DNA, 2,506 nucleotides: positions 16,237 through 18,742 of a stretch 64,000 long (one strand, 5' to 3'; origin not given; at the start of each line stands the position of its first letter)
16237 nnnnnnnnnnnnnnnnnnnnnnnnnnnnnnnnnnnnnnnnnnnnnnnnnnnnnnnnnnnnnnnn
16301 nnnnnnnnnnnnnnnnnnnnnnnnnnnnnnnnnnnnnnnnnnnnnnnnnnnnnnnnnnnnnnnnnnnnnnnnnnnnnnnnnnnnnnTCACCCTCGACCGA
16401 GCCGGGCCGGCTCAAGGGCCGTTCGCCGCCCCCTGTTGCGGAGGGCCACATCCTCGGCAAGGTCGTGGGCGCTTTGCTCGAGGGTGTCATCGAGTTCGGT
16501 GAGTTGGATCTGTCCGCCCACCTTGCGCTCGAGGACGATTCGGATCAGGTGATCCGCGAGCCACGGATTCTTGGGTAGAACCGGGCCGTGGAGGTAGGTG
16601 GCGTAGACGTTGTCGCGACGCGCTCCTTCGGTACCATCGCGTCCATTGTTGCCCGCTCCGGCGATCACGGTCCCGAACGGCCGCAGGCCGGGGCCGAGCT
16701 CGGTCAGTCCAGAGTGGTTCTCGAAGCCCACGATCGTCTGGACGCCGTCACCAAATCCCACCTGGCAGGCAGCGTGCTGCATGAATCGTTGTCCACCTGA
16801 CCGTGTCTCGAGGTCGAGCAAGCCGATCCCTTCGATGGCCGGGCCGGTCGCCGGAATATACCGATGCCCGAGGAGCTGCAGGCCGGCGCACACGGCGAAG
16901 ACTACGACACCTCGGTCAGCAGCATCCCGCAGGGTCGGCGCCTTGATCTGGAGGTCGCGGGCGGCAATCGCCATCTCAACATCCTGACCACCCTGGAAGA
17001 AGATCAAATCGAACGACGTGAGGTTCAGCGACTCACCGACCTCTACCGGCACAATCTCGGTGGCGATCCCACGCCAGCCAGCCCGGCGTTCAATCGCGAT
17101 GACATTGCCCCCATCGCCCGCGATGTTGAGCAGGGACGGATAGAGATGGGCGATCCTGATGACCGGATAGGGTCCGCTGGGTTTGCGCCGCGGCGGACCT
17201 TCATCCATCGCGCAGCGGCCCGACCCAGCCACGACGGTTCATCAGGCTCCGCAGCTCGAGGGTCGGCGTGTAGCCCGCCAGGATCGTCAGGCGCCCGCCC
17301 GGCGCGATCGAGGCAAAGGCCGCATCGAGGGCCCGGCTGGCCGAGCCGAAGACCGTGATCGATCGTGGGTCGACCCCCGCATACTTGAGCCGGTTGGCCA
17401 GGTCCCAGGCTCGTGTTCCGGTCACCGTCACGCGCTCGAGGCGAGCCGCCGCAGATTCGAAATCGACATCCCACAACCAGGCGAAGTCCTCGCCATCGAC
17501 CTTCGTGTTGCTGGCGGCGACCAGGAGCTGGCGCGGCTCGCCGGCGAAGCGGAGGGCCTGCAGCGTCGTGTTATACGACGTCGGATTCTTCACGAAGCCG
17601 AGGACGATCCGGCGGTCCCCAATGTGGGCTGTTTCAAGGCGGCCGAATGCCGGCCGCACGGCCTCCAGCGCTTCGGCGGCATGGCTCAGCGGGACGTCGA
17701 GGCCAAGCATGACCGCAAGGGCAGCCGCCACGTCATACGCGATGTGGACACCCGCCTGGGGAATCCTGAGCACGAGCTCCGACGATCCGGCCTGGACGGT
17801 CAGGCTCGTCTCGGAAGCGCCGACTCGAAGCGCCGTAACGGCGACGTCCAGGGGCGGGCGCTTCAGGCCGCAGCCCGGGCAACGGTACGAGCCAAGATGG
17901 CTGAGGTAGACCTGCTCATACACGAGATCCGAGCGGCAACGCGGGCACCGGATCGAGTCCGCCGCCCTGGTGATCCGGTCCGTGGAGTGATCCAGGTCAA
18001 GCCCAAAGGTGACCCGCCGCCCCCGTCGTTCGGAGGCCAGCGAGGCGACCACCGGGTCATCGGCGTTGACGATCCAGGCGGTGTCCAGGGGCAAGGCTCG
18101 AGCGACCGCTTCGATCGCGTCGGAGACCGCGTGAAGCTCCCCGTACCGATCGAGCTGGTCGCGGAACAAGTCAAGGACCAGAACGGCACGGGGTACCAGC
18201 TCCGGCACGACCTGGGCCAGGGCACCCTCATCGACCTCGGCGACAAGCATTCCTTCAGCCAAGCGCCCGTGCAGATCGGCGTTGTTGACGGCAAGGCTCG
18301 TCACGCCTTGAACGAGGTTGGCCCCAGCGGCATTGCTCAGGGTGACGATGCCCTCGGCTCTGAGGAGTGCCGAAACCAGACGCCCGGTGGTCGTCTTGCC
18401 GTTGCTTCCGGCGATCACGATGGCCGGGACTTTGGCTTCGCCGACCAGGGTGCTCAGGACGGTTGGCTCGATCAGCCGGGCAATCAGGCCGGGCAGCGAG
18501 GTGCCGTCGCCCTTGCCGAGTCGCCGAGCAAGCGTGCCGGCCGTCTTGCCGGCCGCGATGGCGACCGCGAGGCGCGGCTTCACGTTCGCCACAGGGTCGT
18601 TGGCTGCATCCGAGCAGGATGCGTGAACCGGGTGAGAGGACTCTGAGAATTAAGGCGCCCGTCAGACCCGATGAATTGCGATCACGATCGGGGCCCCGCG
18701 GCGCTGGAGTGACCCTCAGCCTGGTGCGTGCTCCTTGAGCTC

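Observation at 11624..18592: ApbE flavin transferase plus an FRD-like membrane protein with an SGAT flavinylation motif, co-transcribed with MurT/GatD and two secreted beta-propellers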

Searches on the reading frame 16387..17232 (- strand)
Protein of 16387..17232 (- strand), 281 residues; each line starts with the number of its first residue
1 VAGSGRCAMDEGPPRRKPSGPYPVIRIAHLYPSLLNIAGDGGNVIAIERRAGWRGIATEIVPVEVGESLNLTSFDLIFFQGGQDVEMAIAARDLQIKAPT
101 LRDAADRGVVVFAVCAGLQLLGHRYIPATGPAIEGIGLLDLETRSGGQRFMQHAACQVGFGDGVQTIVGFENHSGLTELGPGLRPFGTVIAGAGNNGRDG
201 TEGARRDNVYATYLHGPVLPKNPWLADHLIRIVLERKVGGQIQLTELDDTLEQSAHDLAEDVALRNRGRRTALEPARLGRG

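Call 3: search_protein_families(library=pfam, proteins=[window:16387-17232:-], max_evalue=0.01)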
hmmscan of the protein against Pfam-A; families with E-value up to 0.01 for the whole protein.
window:16387-17232:- (281 aa): 2 families
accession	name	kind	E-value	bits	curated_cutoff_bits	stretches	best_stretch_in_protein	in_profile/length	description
PF07685.20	GATase_3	-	3.2e-33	115.5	27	1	26-222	1-195/196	CobB/CobQ-like glutamine amidotransferase domain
PF00117.34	GATase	-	0.0015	18.7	22.8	1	46-126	12-90/190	Glutamine amidotransferase class-I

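Call 6: search_protein_families(library=ncbifam, proteins=[window:16387-17208:-], max_evalue=0.01)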
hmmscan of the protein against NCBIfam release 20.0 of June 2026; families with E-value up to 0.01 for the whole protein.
window:16387-17208:- (273 aa): 5 families
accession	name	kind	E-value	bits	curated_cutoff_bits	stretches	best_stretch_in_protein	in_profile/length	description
NF045636.1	isoglutsynth_GatD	equivalog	4.6e-53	180.2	400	1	17-254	18-254/258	lipid II isoglutaminyl synthase subunit GatD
NF052463.1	L2IsogltmlsynGatDStaph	equivalog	1.6e-47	162.3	450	1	17-249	2-228/237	lipid II isoglutaminyl synthase subunit GatD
NF001989.1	PRK00784.1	equivalog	4.2e-13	48.8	273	1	59-254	280-466/480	cobyric acid synthase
TIGR00313.1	cobQ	equivalog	7.8e-11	41.5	309.9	1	62-254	281-468/477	cobyric acid synthase CobQ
NF002204.1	PRK01077.1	equivalog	0.0023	16.9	254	1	66-207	278-417/420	cobyrinic acid a,c-diamide synthase CobB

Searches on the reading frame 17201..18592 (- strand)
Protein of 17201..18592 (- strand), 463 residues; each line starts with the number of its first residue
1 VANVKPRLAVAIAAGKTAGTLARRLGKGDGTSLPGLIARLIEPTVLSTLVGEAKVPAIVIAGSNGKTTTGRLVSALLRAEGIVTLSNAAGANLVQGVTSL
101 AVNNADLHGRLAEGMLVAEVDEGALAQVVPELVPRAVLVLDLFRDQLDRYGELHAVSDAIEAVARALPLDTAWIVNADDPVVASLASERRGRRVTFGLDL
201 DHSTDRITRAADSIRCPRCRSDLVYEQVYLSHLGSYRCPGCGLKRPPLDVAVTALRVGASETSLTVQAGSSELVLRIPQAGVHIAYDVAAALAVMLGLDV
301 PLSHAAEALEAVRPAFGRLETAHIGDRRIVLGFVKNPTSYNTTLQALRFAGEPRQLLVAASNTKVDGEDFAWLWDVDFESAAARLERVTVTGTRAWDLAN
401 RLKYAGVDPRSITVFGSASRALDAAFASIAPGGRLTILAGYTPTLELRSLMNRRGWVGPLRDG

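Call 3: search_protein_families(library=pfam, proteins=[window:17201-18592:-], max_evalue=0.01)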
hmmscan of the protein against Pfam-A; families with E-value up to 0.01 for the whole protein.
window:17201-18592:- (463 aa): 2 families
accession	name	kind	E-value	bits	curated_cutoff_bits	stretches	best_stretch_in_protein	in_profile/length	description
PF08353.15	MurT_C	-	1.6e-23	83.2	25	1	334-442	2-108/110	MurT ligase C-terminal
PF08245.18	Mur_ligase_M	-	1.7e-12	48.2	24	1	60-203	1-152/200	Mur ligase middle domain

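Call 6: search_protein_families(library=ncbifam, proteins=[window:17201-18592:-], max_evalue=0.01)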
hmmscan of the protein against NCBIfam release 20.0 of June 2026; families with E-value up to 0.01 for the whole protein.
window:17201-18592:- (463 aa): 21 families
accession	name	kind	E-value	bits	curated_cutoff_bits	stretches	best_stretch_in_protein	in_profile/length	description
NF045635.1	isoglutsynth_MurT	equivalog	1.4e-62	212.1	800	1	9-457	6-442/447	lipid II isoglutaminyl synthase subunit MurT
NF052464.1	L2IsogltmlsynMurTStaph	equivalog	1.1e-55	189.3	800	1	11-409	6-390/435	lipid II isoglutaminyl synthase subunit MurT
NF053645.1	pMurC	equivalog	3.5e-29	101.8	560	1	53-348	100-386/492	pseudomurein biosynthesis peptide ligase pMurC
NF008896.0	PRK11929.1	equivalog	1.2e-16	59.8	1023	2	54-200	603-747/965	bifunctional UDP-N-acetylmuramoyl-L-alanyl-D-glutamate--2,6-diaminopimelate ligase MurE/UDP-N-acetylmuramoyl-tripeptide--D-alanyl-D-alanine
TIGR01143.1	murF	subfamily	5e-16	58.7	288.6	2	52-200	71-217/418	UDP-N-acetylmuramoyl-tripeptide--D-alanyl-D-alanine ligase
TIGR01082.1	murC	equivalog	1.3e-13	50.9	335.1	1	56-195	101-230/449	UDP-N-acetylmuramate--L-alanine ligase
TIGR01087.1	murD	equivalog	3.6e-11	42.8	211.95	1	54-197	103-235/441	UDP-N-acetylmuramoyl-L-alanine--D-glutamate ligase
TIGR01085.1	murE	subfamily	6.7e-10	38.5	257.3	1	252-357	255-361/472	UDP-N-acetylmuramyl-tripeptide synthetase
TIGR02068.2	cya_phycin_syn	equivalog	7.4e-10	37.5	850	1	52-83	476-507/862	cyanophycin synthetase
NF010623.0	PRK14016.1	subfamily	2.2e-09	36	877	1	52-84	477-509/871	cyanophycin synthetase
NF008041.0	PRK10773.1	equivalog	1.4e-08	33.9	551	1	55-185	98-227/453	UDP-N-acetylmuramoyl-tripeptide--D-alanyl-D-alanine ligase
NF001124.0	PRK00139.1-2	equivalog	1.4e-08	33.9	476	1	251-351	274-375/500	UDP-N-acetylmuramoyl-L-alanyl-D-glutamate--2,6-diaminopimelate ligase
NF001126.0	PRK00139.1-4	equivalog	3.5e-08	32.4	373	1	249-348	263-363/486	UDP-N-acetylmuramoyl-L-alanyl-D-glutamate--2,6-diaminopimelate ligase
NF053648.1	pMurE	equivalog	3.7e-07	29.2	600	1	57-351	100-352/464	pseudomurein biosynthesis peptide ligase pMurE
NF053647.1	pMurD2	equivalog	1.3e-06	27.6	550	1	51-100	95-144/405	pseudomurein biosynthesis peptide ligase pMurD2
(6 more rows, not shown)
